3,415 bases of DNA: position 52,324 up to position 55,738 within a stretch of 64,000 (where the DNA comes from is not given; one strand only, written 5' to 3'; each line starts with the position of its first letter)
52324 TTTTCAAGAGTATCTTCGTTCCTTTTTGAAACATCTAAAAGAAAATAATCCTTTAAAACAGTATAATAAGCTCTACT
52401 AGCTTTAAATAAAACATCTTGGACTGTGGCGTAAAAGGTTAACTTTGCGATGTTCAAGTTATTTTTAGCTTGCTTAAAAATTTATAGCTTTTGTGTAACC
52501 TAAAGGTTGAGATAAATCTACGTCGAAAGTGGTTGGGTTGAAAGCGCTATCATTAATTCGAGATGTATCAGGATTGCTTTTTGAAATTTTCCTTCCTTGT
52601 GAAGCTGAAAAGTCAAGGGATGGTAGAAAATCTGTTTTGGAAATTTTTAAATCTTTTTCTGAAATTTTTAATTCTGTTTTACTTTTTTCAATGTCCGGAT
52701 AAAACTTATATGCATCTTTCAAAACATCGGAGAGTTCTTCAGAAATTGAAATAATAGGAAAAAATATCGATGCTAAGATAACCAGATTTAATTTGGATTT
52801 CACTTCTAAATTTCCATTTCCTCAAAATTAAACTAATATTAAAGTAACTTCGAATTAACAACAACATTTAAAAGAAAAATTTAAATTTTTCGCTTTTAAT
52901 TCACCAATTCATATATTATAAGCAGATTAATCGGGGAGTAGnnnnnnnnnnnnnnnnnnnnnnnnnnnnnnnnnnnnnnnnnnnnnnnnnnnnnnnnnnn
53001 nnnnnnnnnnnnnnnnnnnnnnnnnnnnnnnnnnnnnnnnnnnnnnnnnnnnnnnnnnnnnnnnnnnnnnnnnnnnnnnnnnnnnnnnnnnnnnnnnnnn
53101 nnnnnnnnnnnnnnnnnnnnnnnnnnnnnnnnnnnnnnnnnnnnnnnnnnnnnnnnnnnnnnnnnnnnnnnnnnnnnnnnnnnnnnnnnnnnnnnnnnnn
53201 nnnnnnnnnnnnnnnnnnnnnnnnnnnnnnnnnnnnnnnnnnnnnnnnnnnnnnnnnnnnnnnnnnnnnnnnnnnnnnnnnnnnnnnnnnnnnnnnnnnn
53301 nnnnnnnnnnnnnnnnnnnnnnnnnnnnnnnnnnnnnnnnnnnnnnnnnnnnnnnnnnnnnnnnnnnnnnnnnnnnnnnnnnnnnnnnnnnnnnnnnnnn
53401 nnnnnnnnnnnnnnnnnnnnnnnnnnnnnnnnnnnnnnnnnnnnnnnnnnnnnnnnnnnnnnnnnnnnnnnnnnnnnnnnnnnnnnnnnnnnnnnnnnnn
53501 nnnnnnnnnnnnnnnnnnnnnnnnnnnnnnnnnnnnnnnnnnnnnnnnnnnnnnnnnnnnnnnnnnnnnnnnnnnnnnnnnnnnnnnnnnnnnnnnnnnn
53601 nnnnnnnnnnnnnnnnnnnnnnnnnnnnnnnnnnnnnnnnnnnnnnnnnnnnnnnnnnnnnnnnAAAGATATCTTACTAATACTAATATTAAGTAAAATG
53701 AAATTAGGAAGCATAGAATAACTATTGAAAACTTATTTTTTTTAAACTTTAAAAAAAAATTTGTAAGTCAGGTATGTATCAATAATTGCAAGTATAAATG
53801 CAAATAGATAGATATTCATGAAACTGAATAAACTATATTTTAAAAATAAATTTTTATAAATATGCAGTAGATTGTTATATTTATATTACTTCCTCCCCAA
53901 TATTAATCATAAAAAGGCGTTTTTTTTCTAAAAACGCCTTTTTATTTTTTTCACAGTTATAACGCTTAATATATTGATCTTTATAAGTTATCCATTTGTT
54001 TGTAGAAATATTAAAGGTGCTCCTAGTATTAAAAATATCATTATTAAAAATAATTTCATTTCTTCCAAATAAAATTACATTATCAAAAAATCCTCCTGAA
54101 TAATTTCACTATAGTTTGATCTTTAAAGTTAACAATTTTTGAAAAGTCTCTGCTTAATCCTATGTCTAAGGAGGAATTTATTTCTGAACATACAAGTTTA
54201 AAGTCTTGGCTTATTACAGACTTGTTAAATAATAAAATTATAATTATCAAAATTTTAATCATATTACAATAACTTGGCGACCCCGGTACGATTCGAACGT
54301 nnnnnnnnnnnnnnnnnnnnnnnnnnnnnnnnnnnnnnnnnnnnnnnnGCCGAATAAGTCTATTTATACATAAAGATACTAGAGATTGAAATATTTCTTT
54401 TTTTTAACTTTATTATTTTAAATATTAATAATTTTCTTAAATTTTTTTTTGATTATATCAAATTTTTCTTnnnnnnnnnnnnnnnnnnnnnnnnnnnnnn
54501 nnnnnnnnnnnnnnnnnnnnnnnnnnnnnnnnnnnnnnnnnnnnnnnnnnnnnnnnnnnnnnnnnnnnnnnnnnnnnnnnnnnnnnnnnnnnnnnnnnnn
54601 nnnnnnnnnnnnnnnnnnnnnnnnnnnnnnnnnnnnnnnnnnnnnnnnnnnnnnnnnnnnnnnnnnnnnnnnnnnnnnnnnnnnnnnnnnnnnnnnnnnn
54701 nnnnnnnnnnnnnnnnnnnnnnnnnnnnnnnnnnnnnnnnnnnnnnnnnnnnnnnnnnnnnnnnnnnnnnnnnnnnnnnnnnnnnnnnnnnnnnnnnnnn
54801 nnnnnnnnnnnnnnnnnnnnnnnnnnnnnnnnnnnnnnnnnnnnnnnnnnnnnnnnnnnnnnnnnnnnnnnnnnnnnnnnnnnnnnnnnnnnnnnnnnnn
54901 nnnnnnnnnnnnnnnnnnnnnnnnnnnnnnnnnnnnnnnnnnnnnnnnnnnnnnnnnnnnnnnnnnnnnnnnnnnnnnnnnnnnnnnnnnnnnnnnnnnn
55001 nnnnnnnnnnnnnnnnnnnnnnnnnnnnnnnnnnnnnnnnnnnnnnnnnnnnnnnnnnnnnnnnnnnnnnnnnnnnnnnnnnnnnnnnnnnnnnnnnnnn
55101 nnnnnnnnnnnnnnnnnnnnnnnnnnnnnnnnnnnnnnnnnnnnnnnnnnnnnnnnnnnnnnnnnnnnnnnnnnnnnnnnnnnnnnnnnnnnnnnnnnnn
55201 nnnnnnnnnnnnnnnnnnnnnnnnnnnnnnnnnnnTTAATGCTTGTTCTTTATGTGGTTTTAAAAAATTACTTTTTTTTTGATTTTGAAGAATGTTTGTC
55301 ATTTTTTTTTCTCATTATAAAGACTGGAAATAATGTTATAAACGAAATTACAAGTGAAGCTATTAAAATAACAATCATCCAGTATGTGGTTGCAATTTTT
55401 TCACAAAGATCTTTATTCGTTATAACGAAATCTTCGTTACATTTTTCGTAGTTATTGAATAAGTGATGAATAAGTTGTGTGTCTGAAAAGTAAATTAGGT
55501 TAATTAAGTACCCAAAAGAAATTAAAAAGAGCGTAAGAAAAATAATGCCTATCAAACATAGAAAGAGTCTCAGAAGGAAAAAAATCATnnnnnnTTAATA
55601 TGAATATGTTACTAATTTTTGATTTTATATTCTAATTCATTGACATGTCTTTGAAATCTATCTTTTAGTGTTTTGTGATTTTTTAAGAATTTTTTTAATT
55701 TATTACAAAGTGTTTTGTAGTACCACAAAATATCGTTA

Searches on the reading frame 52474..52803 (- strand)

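Call 19: search_protein_families(library=pfam, proteins=[window:52474-52803:-], max_evalue=0.001)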
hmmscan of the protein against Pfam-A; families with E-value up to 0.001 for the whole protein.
window:52474-52803:- (109 aa): 1 family
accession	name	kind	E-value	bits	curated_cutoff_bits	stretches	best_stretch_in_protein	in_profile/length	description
PF02321.23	OEP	-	1.4e-09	38.5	22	1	24-102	1-75/187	Outer membrane efflux protein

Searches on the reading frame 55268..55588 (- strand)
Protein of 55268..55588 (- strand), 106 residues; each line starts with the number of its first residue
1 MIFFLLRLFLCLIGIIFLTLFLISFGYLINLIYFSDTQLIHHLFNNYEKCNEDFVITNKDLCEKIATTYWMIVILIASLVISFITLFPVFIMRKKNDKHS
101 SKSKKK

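Call 52: search_protein_families(library=pfam, proteins=[window:55268-55588:-], max_evalue=0.01)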
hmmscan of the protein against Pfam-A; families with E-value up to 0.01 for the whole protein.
window:55268-55588:- (106 aa): 2 families
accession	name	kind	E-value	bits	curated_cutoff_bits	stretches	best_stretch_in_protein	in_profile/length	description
PF10328.15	7TM_GPCR_Srx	-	0.00062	19.9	23.8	1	16-105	108-201/263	Serpentine type 7TM GPCR chemoreceptor Srx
PF00001.26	7tm_1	-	0.0048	16.8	30.5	1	15-105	104-193/260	7 transmembrane receptor (rhodopsin family)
